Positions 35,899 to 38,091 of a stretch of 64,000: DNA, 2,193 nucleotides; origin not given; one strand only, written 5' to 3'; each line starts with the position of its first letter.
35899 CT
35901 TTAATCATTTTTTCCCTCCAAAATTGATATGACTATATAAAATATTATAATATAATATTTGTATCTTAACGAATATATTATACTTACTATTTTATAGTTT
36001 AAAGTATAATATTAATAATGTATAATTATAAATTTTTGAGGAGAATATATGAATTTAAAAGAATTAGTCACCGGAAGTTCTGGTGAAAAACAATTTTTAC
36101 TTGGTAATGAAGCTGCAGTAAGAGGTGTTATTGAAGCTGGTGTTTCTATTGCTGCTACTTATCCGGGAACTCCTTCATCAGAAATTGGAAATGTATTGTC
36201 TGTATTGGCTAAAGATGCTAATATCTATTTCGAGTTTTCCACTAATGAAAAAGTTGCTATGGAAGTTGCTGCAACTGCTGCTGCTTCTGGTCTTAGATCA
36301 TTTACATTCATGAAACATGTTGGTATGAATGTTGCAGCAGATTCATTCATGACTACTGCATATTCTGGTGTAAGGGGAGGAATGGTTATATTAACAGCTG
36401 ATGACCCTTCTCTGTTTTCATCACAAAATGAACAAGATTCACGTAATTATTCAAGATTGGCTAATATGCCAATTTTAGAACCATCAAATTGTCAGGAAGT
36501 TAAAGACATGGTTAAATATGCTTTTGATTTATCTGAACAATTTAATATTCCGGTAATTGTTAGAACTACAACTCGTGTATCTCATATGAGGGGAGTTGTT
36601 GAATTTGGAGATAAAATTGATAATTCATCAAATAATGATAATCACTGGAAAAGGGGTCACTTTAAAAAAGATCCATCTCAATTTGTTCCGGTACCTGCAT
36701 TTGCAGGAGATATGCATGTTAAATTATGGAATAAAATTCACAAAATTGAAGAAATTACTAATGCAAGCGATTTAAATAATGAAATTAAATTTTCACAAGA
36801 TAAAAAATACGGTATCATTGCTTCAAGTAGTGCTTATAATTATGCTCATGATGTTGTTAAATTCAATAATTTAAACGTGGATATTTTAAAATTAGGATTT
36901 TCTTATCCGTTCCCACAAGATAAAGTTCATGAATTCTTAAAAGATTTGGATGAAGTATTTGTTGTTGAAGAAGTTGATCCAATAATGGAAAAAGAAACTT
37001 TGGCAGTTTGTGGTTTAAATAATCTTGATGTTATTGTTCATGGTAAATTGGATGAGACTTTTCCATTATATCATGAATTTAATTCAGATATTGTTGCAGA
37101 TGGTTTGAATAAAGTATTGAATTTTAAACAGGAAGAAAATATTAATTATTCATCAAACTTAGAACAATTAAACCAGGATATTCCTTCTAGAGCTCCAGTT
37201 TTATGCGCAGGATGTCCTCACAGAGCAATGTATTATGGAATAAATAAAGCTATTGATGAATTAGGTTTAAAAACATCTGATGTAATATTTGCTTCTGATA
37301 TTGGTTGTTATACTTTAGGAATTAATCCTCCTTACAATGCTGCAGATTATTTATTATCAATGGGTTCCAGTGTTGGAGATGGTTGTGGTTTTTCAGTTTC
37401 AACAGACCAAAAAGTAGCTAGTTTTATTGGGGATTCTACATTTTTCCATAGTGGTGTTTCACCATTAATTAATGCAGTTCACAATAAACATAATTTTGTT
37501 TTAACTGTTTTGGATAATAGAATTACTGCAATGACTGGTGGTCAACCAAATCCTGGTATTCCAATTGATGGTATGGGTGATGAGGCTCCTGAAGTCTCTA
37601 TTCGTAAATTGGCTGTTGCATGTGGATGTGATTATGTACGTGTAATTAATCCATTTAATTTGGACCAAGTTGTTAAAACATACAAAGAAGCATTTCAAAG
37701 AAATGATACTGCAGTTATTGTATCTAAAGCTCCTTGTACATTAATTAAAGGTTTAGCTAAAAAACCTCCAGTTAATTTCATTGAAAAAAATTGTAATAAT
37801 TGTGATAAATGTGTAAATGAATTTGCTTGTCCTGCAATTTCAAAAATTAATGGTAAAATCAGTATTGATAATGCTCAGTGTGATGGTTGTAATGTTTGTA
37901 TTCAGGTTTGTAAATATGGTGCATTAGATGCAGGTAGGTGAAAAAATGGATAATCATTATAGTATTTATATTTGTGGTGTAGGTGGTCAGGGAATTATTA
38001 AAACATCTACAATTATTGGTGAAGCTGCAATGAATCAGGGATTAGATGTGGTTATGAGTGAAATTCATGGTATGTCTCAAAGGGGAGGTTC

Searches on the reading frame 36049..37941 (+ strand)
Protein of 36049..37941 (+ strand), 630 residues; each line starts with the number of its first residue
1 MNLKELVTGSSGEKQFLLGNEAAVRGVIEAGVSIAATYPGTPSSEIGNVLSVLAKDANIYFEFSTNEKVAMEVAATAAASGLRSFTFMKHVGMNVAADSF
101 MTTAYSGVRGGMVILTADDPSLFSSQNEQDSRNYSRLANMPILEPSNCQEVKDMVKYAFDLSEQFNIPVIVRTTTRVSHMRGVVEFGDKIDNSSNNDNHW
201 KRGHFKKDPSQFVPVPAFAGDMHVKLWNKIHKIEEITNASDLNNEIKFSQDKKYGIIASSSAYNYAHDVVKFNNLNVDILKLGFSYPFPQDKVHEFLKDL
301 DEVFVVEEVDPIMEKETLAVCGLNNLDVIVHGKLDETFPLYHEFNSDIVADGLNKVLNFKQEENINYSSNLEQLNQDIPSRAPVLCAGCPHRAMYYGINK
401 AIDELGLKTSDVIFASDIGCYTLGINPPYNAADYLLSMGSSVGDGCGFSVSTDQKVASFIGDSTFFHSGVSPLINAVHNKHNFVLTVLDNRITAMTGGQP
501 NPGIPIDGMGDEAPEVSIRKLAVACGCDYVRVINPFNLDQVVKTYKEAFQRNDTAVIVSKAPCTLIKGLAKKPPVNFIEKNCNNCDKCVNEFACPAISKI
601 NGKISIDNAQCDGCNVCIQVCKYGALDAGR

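Call 46: search_protein_families(library=pfam, proteins=[window:36049-37941:+], max_evalue=0.00001)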
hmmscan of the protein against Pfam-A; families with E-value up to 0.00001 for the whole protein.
window:36049-37941:+ (630 aa): 2 families
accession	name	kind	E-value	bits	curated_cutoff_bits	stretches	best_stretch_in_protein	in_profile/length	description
PF02775.26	TPP_enzyme_C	-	1.7e-20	73.8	21.9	1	417-557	1-149/151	Thiamine pyrophosphate enzyme, C-terminal TPP binding domain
PF01855.24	POR_N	-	7.8e-18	65.5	27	1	26-226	2-208/231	Pyruvate flavodoxin/ferredoxin oxidoreductase, thiamine diP-bdg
